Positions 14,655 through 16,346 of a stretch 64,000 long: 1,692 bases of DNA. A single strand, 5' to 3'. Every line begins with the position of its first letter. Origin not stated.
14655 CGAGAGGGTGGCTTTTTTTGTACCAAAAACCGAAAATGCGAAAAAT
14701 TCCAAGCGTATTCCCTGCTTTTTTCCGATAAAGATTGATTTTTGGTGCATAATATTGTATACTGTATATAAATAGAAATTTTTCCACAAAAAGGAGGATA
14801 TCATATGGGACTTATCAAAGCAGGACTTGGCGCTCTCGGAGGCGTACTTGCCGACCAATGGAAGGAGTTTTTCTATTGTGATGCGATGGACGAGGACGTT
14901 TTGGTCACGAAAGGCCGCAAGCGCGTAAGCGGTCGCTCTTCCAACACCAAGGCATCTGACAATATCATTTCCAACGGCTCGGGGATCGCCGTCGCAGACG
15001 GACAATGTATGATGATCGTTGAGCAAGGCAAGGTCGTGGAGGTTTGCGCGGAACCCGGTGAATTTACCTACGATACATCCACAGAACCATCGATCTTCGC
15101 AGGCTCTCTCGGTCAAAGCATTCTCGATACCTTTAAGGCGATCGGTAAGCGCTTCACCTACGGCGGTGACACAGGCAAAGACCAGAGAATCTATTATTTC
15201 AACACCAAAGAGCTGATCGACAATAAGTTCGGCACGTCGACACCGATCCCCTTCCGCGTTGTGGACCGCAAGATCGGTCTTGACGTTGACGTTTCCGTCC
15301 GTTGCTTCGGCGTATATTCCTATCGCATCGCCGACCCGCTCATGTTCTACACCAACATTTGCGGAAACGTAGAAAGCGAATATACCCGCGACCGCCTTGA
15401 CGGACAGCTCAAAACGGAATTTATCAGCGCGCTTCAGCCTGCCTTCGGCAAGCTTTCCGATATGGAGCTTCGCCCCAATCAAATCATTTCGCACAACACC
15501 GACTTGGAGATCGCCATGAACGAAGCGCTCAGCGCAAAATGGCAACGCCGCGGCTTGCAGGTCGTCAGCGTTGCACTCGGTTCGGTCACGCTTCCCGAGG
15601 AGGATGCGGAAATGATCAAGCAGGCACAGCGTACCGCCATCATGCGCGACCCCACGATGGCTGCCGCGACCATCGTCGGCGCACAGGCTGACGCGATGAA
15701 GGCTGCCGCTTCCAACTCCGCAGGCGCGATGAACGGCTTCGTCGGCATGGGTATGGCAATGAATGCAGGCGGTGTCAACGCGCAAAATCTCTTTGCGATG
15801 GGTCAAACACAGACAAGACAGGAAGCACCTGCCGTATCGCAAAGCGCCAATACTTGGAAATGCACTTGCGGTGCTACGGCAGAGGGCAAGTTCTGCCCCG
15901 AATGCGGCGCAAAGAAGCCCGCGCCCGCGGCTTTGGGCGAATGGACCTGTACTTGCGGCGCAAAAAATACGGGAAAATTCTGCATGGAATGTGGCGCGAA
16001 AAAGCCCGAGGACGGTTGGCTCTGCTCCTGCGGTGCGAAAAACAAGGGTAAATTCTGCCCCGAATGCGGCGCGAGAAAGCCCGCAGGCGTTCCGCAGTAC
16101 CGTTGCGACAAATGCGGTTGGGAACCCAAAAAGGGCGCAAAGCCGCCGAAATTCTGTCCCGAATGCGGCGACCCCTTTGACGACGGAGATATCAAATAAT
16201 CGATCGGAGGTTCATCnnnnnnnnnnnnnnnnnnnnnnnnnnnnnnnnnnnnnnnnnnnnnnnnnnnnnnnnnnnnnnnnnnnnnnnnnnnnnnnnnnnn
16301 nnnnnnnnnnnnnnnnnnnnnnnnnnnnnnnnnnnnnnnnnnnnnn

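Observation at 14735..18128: YdjGHI-like membrane-stress module in which the SPFH protein carries four tandem zinc ribbons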

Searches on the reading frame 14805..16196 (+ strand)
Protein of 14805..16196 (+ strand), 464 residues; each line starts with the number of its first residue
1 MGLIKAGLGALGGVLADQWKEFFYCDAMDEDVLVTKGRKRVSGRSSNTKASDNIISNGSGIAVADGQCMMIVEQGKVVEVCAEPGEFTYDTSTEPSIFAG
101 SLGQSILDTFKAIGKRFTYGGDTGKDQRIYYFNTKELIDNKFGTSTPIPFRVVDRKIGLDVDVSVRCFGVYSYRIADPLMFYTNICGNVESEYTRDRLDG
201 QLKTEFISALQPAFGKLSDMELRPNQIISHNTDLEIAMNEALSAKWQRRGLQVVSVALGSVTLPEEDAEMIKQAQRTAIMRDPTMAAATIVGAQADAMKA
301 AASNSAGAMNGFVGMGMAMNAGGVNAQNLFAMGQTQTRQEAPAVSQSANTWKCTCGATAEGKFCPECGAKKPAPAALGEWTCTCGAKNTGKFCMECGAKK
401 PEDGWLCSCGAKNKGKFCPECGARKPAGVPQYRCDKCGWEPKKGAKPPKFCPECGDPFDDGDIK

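Call 4: search_protein_families(library=pfam, proteins=[window:14805-16196:+], max_evalue=0.01)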
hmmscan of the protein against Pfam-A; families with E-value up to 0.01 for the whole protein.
window:14805-16196:+ (464 aa): 3 families
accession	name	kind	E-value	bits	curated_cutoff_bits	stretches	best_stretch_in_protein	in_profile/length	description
PF13421.11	Band_7_1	-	6.9e-20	72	24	1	52-275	8-207/211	SPFH domain-Band 7 family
PF01145.31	Band_7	-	2.5e-07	31.3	23.6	1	164-287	59-166/176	SPFH domain / Band 7 family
PF12773.13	DZR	-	0.00039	20.9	27.3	0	409-455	4-45/45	Double zinc ribbon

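Call 5: search_protein_families(library=ncbifam, proteins=[window:14805-16196:+], max_evalue=0.01)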
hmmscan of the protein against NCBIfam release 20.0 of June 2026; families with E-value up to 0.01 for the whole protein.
window:14805-16196:+ (464 aa): 0 families

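Call 8: find_homologous_proteins(query=window:14805-16196:+, max_evalue=0.00001)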
Query window:14805-16196:+ (464 aa): 8000 proteins with E <= 0.00001 among 8000 candidates; the best 120 are listed.
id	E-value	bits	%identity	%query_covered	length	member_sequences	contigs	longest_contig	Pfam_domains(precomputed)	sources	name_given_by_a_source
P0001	0.0e+0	1073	100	100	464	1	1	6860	PF01145.32,PF13421.12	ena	-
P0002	0.0e+0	1065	99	100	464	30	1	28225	PF01145.32,PF13421.12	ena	-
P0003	0.0e+0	1013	94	100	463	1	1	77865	PF01145.32,PF13421.12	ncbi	-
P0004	8.6e-279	943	85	100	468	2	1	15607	PF01145.32,PF13421.12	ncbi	-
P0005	1.4e-273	926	85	100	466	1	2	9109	PF01145.32,PF13421.12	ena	-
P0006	2.4e-264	895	82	100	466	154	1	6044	PF01145.32,PF13421.12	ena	-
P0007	1.7e-263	893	82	100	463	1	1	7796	PF13421.12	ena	-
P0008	1.3e-261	886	81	100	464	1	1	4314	PF13421.12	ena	-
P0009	1.8e-261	886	81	100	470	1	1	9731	PF01145.32,PF13421.12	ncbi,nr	ncbi:MAG: SPFH domain-containing protein [Firmicutes bacterium]|nr:SPFH domain-containing protein [B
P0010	3.6e-261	885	81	100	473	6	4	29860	PF01145.32,PF13421.12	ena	-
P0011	3.6e-261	885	82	100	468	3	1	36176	PF13421.12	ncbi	-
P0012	4.7e-261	885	81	100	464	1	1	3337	PF13421.12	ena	-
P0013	1.1e-260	883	80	100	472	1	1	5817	PF01145.32,PF13421.12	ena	-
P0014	4.1e-260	881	80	100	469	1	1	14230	PF13421.12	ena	-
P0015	2.1e-259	879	79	100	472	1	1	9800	PF01145.32,PF13421.12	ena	-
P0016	2.4e-259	879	79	100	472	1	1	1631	PF01145.32,PF13421.12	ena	-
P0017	2.5e-259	879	81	100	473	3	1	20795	PF01145.32,PF13421.12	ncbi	ncbi:MAG: SPFH domain-containing protein [Candidatus Avispirillum sp.]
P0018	6.2e-259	878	81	100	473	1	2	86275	PF13421.12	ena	-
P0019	2.7e-258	875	80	100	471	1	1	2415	PF01145.32,PF13421.12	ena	-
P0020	2.8e-258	875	80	100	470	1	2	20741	PF13421.12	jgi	-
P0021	3.0e-258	875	80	100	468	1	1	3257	PF01145.32,PF13421.12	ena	-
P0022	6.2e-258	874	80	100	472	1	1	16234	PF13421.12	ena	-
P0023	6.4e-258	874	81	100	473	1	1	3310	PF01145.32,PF13421.12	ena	-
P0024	7.3e-258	874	79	100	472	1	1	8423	PF13421.12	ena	-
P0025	1.4e-257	873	80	100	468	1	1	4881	PF01145.32,PF13421.12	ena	-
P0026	1.8e-257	873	79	100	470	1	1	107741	PF01145.32,PF13421.12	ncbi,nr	ncbi:MAG: SPFH domain-containing protein [Clostridia bacterium]|nr:SPFH domain-containing protein [C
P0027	2.0e-257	873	79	100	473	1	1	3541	PF13421.12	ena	-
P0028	3.5e-257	872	79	100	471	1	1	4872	PF13421.12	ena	-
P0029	4.0e-257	872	79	100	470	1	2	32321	PF01145.32,PF13421.12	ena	-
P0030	4.9e-257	871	81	100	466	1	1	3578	PF13421.12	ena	-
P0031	8.4e-257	871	79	100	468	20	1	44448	PF01145.32,PF13421.12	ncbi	-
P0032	9.4e-257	870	79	100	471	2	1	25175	PF13421.12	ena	-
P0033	1.2e-256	870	79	100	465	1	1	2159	PF13421.12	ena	-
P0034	1.3e-256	870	79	100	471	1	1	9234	PF13421.12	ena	-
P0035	1.5e-256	870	80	100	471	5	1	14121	PF13421.12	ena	-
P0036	2.0e-256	869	79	100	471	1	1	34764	PF13421.12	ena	-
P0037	2.1e-256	869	79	100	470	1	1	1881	PF01145.32,PF13421.12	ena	-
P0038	2.1e-256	869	79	100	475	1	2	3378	PF13421.12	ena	-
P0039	2.1e-256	869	79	100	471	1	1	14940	PF13421.12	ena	-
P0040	2.1e-256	869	79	100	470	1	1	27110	PF13421.12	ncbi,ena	-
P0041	2.2e-256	869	79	100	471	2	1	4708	PF13421.12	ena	-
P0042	2.2e-256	869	79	100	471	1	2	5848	PF13421.12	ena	-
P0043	2.3e-256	869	79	100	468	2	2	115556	PF01145.32,PF13421.12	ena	-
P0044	2.6e-256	869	79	100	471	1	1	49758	PF13421.12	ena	-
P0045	3.0e-256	869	79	100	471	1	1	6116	PF01145.32,PF13421.12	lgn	-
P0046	3.2e-256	869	80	100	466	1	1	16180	PF13421.12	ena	-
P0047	3.2e-256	869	78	100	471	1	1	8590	PF01145.32,PF13421.12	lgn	-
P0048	3.4e-256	869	79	100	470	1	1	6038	PF01145.32,PF13421.12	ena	-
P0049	3.5e-256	868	79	100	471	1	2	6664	PF13421.12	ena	-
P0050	3.5e-256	868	79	100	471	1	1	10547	PF13421.12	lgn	-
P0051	3.7e-256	868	79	100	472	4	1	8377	PF01145.32,PF13421.12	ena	-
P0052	3.8e-256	868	79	100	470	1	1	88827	PF01145.32,PF13421.12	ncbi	-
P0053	5.1e-256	868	79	100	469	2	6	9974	PF13421.12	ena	-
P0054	5.3e-256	868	79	100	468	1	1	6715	PF13421.12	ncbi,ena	-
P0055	6.7e-256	868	79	100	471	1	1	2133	PF13421.12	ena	-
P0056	6.8e-256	868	79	100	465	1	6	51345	PF13421.12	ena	-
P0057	1.1e-255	867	79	100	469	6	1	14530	PF01145.32,PF13421.12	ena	-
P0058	1.5e-255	866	79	100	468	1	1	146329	PF01145.32,PF13421.12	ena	-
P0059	1.8e-255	866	79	100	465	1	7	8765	PF13421.12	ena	-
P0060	1.9e-255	866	80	100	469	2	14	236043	PF01145.32,PF13421.12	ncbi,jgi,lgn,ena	-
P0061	2.3e-255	866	79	100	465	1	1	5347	PF13421.12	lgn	-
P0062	2.4e-255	866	79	100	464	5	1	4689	PF01145.32,PF13421.12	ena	-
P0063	2.9e-255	865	78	100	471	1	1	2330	PF13421.12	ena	-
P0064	3.3e-255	865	79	100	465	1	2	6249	PF13421.12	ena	-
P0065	4.1e-255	865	79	100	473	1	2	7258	PF01145.32,PF13421.12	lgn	-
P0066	4.3e-255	865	79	100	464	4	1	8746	PF01145.32,PF13421.12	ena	-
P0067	6.0e-255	864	79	100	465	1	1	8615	PF13421.12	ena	-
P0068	6.1e-255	864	79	100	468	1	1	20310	PF13421.12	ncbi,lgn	-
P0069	6.8e-255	864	79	100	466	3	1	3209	PF01145.32,PF13421.12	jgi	-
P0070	7.3e-255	864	79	100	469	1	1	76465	PF13421.12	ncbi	-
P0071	7.4e-255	864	79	100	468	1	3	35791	PF13421.12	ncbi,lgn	-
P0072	8.5e-255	864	80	100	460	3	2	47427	PF13421.12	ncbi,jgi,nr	ncbi:MAG: SPFH domain-containing protein [Ruminococcaceae bacterium]|nr:SPFH domain-containing prote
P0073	8.7e-255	864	79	100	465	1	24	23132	PF13421.12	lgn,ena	-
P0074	1.0e-254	864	79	100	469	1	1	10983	PF13421.12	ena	-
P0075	1.7e-254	863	78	100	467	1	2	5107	PF01145.32,PF13421.12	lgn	-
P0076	1.9e-254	863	78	100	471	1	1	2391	PF13421.12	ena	-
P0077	2.0e-254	863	79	100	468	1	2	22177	PF01145.32,PF13421.12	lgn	-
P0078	2.1e-254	863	79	100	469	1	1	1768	PF13421.12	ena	-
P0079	2.4e-254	862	79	100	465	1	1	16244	PF13421.12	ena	-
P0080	2.4e-254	862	79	100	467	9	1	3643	PF01145.32,PF13421.12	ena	-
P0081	3.4e-254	862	79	100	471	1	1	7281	PF01145.32,PF13421.12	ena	-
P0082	3.5e-254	862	78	100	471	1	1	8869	PF01145.32,PF13421.12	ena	-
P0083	3.6e-254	862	79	100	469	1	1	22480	PF01145.32,PF13421.12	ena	-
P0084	3.7e-254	862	78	100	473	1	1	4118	PF13421.12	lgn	-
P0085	5.0e-254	861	78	100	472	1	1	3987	PF13240.12,PF01145.32,PF12773.14,PF13421.12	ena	-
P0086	6.9e-254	861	78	100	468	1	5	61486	PF01145.32,PF13421.12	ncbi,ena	-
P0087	7.2e-254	861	78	100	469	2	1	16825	PF01145.32,PF13421.12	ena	-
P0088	7.7e-254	861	79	100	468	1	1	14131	PF01145.32,PF13421.12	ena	-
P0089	8.9e-254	861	79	100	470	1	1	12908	PF13421.12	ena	-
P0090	1.1e-253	860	78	100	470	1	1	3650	PF13421.12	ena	-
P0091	1.2e-253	860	79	100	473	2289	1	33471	PF01145.32,PF13421.12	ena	-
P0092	1.2e-253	860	78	100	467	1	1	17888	PF13421.12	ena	-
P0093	2.4e-253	859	78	100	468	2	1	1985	PF13421.12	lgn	-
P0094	2.6e-253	859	79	100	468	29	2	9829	PF13421.12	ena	-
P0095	3.5e-253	859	79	100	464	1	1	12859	PF13421.12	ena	-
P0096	3.9e-253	858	78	100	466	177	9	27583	PF13421.12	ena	-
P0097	5.2e-253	858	79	100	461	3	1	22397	PF13421.12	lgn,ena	-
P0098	6.0e-253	858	78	100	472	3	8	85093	PF01145.32,PF13421.12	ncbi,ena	-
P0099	7.1e-253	858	79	100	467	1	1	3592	PF01145.32,PF13421.12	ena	-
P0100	7.4e-253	858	78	100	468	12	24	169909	PF13421.12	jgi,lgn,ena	-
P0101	1.2e-252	857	79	100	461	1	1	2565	PF01145.32,PF13421.12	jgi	-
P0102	1.3e-252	857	79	100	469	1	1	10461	PF01145.32,PF13421.12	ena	-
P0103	1.3e-252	857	78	100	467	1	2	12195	PF13421.12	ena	-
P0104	1.3e-252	857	77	100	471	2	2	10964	PF13421.12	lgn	-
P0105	1.5e-252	857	78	100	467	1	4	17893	PF01145.32,PF13421.12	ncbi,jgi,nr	ncbi:MAG: SPFH domain-containing protein [Ruminococcaceae bacterium]|nr:SPFH domain-containing prote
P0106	1.6e-252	856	78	100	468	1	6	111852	PF13421.12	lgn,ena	-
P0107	1.7e-252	856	78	100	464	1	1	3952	PF13421.12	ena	-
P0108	1.8e-252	856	78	100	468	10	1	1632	PF13421.12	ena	-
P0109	1.8e-252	856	76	100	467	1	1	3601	PF01145.32,PF13421.12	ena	-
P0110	1.9e-252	856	79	100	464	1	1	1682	PF13421.12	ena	-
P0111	2.0e-252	856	79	100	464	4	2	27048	PF01145.32,PF13421.12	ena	-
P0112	2.1e-252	856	78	100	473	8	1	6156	PF13421.12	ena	-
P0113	2.1e-252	856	79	100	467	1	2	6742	PF13421.12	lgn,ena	-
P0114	2.1e-252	856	77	100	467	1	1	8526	PF13421.12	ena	-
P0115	2.4e-252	856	78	100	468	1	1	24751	PF12773.14,PF13421.12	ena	-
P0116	2.5e-252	856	79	100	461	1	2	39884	PF13421.12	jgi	-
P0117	2.6e-252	856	77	100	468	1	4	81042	PF13421.12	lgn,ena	-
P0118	2.8e-252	856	79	100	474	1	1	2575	PF01145.32,PF13421.12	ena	-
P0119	3.0e-252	855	77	100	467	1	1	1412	PF01145.32,PF13421.12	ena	-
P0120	3.1e-252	855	77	100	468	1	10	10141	PF13421.12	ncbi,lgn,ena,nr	ncbi:MAG: SPFH domain-containing protein [Lachnospiraceae bacterium]|nr:SPFH domain-containing prote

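Call 20: find_encoding_contigs(protein=P0003, flank=8000, max_places=3)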
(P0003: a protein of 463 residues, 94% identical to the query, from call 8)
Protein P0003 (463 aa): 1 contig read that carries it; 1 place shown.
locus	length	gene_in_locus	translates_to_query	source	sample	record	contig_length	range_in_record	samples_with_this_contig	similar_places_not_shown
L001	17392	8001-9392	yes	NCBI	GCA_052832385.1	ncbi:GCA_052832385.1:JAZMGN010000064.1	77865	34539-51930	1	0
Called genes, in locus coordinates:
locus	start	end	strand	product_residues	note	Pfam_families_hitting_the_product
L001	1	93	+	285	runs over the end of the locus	PF02645:DegV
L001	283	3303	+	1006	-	PF22907:Ams1-like_1st (weak), PF03065:Glyco_hydro_57 (weak), PF01074:Glyco_hydro_38N, PF09261:Alpha-mann_mid, PF07748:Glyco_hydro_38C, PF17677:Glyco_hydro38C2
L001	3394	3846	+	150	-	-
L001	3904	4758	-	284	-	PF12541:DUF3737, PF13229:Beta_helix (faint)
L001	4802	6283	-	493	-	PF00239:Resolvase, PF07508:Recombinase, PF13408:Zn_ribbon_recom (weak)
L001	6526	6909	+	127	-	PF05067:Mn_catalase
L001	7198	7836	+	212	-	-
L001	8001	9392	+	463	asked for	PF13421:Band_7_1, PF01145:Band_7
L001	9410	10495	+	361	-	PF08271:Zn_Ribbon_TF (faint)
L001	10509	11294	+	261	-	PF04536:TPM_phosphatase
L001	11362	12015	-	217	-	PF00106:adh_short, PF01370:Epimerase (weak), PF13561:adh_short_C2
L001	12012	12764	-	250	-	PF02592:Vut_1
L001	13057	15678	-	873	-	PF25788:Ig_Rha78A_N, PF08531:Bac_rhamnosid_N, PF05592:Bac_rhamnosid, PF17389:Bac_rhamnosid6H, PF17390:Bac_rhamnosid_C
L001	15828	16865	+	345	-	PF27117:FliB_C (faint)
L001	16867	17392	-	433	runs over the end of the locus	PF01408:GFO_IDH_MocA, PF22725:GFO_IDH_MocA_C3, PF02894:GFO_IDH_MocA_C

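Call 42: find_related_loci(query=A1, collection=viral_contigs, flank=6000)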
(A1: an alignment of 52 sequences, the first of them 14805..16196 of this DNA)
Query A1 (464 aa) in viral_contigs; peptide patterns used: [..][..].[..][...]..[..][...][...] (x = any residue, [..] = any of these).
196 stretches matched a pattern; 2 encode a relative of the query (tblastn E <= 1e-3); 2 distinct loci.
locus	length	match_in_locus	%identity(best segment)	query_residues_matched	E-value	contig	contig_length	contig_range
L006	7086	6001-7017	61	1-336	3e-135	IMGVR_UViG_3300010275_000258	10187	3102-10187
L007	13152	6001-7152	43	1-402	1e-88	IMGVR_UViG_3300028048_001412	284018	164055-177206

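Call 44: find_related_loci(query=A2, collection=metagenome_contigs, flank=6000)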
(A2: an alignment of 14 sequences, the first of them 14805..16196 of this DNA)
Query A2 (464 aa) in metagenome_contigs; peptide patterns used: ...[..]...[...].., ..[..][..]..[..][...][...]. (x = any residue, [..] = any of these).
600 stretches matched a pattern (row limit reached: there are more); 577 encode a relative of the query (tblastn E <= 1e-3); the best 80 are kept; 80 distinct loci.
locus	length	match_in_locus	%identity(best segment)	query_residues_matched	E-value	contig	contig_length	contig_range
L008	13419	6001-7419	79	1-464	0e+0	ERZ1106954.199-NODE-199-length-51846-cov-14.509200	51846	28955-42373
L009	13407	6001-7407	80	1-464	0e+0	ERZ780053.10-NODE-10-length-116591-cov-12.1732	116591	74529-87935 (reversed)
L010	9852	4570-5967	80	1-462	0e+0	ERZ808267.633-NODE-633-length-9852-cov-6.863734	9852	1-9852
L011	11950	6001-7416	78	1-464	0e+0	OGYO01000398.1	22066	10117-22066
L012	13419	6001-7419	79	1-464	0e+0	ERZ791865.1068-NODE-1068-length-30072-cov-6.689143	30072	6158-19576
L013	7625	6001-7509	74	1-464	0e+0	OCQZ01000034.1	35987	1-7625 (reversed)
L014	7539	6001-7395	80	1-463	0e+0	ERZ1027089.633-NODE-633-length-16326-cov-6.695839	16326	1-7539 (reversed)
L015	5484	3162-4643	73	1-464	0e+0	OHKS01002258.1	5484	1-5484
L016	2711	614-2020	76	1-464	0e+0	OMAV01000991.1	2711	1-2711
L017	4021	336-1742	77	1-462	0e+0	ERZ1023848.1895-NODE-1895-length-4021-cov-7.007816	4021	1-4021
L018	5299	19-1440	75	1-462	0e+0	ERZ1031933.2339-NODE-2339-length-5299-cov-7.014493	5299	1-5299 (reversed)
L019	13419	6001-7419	78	1-464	0e+0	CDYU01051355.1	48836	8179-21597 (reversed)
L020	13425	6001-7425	75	1-464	0e+0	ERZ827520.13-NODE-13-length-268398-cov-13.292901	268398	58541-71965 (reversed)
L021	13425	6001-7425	74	1-464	0e+0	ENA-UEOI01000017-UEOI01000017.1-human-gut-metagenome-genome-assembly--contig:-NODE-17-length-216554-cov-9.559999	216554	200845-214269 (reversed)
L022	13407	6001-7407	76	1-462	0e+0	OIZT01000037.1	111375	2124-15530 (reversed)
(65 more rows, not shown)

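Call 53: search_protein_families(library=padloc, proteins=[window:14805-16196:+], max_evalue=0.01)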
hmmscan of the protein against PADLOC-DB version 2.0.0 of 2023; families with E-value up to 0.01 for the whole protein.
window:14805-16196:+ (464 aa): 0 families

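Call 54: search_protein_families(library=phrogs, proteins=[window:14805-16196:+], max_evalue=0.001)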
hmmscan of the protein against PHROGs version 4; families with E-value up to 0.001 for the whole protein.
window:14805-16196:+ (464 aa): 0 families

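Call 55: search_solved_structures(query=window:14805-16196:+, max_evalue=1)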
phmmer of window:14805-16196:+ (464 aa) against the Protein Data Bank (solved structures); distinct sequences matched with E-value up to 1: 1.
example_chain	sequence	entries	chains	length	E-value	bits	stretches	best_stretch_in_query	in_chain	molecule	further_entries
2k4x_A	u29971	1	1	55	0.31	13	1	413-448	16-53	30S ribosomal protein S27ae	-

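Call 64: predict_structure(alignment_id=A4)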
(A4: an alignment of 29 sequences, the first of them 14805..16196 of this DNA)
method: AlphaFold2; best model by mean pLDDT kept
length: 464 residues; sequences in the alignment: 29
mean_pLDDT: 40.1   pTM: 0.22
mean pLDDT of the five models: 40.1, 40.0, 38.8, 35.8, 35.7
residues with pLDDT >= 90: 0; 70-90: 9; 50-70: 106; < 50: 349
segments of 3 or more residues with pLDDT < 50: 1-235, 245-348, 373-377
pLDDT, mean of each block of 10 residues (from residue 1): 32 31 29 32 32 25 28 31 30 32 37 29 28 32 34 33 31 23 26 34 43 44 37 49 45 33 32 34 31 32 33 36 37 33 39 68 65 51 67 64 57 59 54 62 63 67 53
secondary structure, 60 per line:
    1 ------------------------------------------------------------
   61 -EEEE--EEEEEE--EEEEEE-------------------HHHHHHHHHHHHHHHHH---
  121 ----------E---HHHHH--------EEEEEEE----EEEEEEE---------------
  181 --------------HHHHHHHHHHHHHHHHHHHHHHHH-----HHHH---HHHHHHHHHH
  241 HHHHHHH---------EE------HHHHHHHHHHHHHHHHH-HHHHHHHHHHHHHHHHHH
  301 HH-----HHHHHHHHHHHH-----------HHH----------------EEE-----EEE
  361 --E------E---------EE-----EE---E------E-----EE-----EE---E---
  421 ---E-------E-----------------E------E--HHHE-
elements in order: E62-65 E68-73 E76-81 H101-117 H135-139 E148-154 E159-165 H195-218 H224-227 H231-247 H265-281 H283-302 H308-319 E350-352 E358-360
